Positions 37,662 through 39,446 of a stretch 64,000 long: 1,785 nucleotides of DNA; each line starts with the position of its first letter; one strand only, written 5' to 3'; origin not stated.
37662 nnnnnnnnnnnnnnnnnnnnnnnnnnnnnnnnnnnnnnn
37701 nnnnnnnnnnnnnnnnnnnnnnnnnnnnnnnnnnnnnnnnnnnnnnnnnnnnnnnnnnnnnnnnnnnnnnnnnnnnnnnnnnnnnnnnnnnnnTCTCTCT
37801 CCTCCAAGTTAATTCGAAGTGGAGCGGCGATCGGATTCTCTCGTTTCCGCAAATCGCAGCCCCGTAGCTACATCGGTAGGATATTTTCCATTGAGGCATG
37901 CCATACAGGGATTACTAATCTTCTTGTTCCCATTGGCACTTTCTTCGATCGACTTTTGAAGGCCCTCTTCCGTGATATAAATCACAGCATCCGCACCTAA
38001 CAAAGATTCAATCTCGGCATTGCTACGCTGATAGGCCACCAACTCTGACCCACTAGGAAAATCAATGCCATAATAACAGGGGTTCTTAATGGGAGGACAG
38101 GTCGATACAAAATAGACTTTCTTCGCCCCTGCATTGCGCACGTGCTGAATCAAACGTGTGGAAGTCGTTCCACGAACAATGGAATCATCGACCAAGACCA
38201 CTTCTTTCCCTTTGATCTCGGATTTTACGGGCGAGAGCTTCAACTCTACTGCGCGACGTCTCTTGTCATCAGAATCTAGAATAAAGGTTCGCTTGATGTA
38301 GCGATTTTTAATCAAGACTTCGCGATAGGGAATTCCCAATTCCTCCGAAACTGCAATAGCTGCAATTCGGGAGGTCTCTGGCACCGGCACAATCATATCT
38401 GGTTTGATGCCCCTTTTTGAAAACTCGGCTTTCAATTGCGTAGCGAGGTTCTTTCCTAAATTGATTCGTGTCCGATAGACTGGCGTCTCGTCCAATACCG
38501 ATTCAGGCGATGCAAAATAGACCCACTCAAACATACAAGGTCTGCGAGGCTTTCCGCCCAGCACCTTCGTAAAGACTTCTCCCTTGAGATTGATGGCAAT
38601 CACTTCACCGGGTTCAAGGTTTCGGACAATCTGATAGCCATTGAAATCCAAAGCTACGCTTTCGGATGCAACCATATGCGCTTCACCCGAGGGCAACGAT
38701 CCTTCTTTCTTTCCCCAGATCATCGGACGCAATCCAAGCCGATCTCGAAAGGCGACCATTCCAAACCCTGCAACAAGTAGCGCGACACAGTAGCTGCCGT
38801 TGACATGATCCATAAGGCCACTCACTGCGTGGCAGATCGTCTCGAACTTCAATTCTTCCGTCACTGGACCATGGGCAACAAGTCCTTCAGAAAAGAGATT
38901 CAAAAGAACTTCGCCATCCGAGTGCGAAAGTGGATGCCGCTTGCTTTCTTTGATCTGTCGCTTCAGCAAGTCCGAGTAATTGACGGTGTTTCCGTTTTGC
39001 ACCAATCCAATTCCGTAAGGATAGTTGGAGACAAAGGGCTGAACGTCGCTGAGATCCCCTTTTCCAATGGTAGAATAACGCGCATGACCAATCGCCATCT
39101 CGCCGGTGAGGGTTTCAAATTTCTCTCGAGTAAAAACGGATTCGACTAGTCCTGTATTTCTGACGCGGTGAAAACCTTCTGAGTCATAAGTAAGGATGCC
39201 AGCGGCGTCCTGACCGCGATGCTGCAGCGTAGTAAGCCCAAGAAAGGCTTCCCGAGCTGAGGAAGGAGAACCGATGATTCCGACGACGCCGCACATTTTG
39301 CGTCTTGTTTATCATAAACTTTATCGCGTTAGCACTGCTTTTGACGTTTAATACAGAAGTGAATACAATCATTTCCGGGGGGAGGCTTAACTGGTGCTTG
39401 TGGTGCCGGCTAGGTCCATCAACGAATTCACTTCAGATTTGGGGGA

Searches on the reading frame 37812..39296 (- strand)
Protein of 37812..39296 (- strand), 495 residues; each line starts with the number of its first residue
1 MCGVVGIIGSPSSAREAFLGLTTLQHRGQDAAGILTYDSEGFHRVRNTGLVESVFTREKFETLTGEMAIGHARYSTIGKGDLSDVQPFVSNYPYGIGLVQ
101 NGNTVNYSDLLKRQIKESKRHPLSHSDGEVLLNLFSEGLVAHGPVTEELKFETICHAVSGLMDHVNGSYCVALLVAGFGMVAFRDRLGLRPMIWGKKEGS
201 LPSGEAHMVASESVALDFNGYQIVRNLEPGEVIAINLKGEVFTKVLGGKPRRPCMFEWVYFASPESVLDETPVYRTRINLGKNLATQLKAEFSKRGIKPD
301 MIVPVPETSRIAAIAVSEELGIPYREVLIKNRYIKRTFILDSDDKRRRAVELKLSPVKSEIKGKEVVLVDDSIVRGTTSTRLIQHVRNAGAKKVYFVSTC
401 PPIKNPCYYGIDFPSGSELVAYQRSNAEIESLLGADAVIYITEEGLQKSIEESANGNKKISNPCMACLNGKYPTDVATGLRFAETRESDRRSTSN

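Call 105: search_protein_families(library=pfam, proteins=[window:37812-39296:-], max_evalue=0.00001)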
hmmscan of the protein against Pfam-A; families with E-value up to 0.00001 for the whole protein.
window:37812-39296:- (495 aa): 3 families
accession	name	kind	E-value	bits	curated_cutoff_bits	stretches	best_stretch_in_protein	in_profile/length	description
PF13522.11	GATase_6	-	2.9e-12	47.2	27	1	64-201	9-125/130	Glutamine amidotransferase domain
PF13537.11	GATase_7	-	4.7e-11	43.2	25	1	82-216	10-121/123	Glutamine amidotransferase domain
PF00156.33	Pribosyltran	-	1.4e-10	41.1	26.3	1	291-400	25-124/158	Phosphoribosyl transferase domain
